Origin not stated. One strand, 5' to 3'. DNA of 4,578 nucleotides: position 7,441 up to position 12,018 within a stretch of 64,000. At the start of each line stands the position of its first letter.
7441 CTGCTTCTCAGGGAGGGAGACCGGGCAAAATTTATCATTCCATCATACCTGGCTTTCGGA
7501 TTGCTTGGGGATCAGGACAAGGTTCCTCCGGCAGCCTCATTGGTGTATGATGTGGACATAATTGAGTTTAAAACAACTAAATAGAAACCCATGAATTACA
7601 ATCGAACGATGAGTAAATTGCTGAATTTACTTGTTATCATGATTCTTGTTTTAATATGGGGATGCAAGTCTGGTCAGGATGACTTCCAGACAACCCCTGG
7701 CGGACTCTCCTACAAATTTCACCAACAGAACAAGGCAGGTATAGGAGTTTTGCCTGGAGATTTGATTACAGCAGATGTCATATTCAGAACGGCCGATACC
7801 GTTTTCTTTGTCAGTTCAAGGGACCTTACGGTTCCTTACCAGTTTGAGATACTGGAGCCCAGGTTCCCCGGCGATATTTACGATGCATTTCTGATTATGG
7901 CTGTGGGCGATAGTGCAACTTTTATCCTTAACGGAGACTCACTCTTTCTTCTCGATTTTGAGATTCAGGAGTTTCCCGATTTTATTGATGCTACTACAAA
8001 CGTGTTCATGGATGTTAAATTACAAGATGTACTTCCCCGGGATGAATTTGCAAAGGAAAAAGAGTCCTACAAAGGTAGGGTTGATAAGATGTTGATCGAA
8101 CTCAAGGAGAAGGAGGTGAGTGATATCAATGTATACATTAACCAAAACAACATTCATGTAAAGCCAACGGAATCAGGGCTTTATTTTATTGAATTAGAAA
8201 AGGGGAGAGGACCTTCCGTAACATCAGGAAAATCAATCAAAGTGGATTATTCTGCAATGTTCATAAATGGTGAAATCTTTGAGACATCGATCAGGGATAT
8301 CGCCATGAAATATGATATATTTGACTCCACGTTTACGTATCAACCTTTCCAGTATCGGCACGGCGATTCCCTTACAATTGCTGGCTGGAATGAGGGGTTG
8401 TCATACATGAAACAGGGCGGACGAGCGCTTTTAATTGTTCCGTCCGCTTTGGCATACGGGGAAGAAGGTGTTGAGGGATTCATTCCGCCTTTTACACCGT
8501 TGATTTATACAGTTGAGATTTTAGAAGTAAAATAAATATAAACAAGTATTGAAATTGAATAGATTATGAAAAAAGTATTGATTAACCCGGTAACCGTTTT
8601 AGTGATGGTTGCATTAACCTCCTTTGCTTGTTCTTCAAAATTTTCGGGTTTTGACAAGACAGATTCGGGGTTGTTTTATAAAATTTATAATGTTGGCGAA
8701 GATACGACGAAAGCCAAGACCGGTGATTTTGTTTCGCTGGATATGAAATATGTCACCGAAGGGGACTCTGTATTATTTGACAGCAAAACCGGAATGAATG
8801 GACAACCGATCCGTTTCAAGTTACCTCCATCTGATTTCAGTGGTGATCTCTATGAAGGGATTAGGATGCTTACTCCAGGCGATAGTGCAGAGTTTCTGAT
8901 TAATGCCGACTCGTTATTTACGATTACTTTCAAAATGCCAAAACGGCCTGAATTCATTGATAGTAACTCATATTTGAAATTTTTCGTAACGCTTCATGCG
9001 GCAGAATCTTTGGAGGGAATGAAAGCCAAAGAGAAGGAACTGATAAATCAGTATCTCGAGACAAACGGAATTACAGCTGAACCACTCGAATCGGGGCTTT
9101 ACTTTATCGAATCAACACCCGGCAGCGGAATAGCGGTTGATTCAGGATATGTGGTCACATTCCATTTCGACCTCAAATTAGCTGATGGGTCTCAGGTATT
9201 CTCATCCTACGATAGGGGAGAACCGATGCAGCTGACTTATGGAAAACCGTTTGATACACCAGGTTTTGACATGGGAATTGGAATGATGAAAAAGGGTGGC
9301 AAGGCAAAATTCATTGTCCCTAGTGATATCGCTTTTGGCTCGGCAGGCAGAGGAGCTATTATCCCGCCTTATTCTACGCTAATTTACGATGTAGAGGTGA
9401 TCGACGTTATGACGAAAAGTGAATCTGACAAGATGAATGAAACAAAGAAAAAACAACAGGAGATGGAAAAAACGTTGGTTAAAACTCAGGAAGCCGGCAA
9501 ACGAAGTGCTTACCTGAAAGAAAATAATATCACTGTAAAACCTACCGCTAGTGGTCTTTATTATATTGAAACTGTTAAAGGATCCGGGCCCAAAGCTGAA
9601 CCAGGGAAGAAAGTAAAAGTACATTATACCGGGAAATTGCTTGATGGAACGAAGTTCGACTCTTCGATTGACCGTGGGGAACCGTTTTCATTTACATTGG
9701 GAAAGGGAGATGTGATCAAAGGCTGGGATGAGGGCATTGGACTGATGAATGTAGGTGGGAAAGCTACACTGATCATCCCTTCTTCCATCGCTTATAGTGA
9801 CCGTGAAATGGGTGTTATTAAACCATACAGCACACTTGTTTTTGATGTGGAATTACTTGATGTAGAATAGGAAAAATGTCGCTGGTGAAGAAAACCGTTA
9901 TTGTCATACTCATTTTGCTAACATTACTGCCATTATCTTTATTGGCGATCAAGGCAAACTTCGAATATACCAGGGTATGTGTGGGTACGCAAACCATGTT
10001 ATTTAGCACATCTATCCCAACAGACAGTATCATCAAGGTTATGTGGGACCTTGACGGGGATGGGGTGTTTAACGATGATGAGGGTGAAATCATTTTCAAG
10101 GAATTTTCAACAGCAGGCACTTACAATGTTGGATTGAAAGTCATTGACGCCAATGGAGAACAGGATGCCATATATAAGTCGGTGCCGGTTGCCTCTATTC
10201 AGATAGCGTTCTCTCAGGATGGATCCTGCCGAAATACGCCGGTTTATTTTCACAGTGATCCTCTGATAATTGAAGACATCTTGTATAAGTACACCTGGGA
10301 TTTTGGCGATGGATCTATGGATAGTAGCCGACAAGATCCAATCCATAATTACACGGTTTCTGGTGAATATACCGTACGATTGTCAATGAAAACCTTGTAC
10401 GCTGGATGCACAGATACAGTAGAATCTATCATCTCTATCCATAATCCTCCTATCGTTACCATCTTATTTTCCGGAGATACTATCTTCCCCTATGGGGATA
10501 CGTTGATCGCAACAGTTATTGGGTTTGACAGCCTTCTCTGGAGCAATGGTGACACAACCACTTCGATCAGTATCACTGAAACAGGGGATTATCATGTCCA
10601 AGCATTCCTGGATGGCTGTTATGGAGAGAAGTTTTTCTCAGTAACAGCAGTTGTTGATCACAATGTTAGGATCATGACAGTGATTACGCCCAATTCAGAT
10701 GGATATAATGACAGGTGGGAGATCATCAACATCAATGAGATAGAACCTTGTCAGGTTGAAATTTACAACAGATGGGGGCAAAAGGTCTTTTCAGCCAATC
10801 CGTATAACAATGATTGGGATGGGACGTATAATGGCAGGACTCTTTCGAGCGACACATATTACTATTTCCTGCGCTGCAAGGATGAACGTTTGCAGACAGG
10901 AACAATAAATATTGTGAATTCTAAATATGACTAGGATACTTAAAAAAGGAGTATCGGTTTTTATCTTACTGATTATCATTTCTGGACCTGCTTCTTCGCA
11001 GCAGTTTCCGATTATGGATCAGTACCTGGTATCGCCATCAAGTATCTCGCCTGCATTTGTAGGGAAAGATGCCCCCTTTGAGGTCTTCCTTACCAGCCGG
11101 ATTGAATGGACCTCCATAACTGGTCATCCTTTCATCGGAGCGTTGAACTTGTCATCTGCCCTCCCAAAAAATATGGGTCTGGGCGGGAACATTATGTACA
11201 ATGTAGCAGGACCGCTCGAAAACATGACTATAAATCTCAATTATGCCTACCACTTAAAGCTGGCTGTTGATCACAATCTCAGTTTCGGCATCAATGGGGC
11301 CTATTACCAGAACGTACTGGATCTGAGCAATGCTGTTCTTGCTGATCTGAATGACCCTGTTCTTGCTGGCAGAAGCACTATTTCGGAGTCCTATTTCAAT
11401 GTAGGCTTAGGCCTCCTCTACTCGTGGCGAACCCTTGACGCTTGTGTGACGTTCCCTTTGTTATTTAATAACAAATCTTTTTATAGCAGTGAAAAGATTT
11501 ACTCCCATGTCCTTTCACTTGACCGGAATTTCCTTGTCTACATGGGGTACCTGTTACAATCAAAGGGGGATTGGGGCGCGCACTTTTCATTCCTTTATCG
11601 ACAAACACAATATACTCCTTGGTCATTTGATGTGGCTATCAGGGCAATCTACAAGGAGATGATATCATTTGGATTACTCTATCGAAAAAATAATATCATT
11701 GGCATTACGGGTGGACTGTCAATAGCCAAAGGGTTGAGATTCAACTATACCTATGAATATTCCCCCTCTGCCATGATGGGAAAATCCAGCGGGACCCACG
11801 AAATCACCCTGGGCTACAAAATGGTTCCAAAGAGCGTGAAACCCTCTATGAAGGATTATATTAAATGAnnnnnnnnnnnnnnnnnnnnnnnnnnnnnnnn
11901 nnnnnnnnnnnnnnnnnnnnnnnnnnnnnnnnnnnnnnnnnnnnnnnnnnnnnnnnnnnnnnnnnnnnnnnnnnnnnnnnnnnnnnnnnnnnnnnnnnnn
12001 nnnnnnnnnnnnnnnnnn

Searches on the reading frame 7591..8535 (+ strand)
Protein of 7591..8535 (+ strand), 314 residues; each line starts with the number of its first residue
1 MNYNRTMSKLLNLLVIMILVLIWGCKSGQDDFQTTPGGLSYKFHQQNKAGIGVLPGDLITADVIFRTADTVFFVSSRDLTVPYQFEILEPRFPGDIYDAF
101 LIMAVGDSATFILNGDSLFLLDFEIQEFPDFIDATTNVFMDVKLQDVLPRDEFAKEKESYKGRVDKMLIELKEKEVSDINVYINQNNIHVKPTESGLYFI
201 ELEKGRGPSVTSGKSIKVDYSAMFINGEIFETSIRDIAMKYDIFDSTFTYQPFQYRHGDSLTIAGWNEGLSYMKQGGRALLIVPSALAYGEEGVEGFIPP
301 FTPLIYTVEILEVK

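Call 72: search_protein_families(library=pfam, proteins=[window:7591-8535:+], max_evalue=0.000001)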
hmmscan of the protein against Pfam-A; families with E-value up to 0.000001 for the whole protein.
window:7591-8535:+ (314 aa): 1 family
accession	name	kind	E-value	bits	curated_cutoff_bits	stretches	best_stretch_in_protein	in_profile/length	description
PF00254.34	FKBP_C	-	7.7e-22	77.9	21.1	1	209-311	3-94/94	FKBP-type peptidyl-prolyl cis-trans isomerase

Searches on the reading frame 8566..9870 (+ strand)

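Call 72: search_protein_families(library=pfam, proteins=[window:8566-9870:+], max_evalue=0.000001)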
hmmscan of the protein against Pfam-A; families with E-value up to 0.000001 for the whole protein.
window:8566-9870:+ (434 aa): 1 family
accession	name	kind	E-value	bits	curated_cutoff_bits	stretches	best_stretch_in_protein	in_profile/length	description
PF00254.34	FKBP_C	-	1.2e-64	215.1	21.1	2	343-431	3-94/94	FKBP-type peptidyl-prolyl cis-trans isomerase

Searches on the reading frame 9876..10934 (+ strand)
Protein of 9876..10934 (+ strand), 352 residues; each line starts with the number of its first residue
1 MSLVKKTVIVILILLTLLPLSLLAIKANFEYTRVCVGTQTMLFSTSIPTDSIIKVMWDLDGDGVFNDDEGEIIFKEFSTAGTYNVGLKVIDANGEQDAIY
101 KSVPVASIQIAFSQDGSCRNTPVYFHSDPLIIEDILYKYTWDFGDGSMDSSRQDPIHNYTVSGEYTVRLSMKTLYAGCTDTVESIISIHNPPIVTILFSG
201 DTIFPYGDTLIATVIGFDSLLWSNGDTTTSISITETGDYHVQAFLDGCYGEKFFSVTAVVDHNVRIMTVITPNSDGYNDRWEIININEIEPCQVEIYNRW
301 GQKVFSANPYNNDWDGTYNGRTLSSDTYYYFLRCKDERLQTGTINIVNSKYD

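Call 72: search_protein_families(library=pfam, proteins=[window:9876-10934:+], max_evalue=0.000001)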
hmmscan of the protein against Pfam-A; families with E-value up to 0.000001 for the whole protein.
window:9876-10934:+ (352 aa): 3 families
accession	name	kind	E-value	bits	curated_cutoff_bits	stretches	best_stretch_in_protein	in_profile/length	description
PF13585.12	CHU_C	-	2.6e-22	79.2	27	1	265-341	2-81/86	CHU_C Type IX secretion signal domain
PF18911.6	PKD_4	-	1.4e-17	64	27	1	137-173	35-70/85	PKD domain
PF00801.26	PKD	-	1.8e-14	53.9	23.5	0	119-170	13-64/80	PKD domain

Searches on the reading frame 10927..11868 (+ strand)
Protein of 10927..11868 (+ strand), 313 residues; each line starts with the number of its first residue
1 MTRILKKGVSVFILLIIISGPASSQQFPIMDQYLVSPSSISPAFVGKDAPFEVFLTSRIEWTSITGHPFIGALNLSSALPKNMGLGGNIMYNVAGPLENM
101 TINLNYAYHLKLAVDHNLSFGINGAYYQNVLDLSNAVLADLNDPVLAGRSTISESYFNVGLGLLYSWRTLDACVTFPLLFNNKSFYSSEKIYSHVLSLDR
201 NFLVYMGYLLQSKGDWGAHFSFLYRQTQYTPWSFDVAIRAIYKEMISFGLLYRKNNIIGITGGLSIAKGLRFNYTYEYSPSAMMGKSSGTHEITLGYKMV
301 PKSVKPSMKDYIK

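Call 72: search_protein_families(library=pfam, proteins=[window:10927-11868:+], max_evalue=0.000001)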
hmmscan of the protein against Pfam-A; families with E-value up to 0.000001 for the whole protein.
window:10927-11868:+ (313 aa): 1 family
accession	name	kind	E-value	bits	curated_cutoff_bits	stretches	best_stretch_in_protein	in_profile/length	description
PF11751.14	PorP_SprF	-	1.3e-49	169.7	22.3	1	23-297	2-273/273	Type IX secretion system membrane protein PorP/SprF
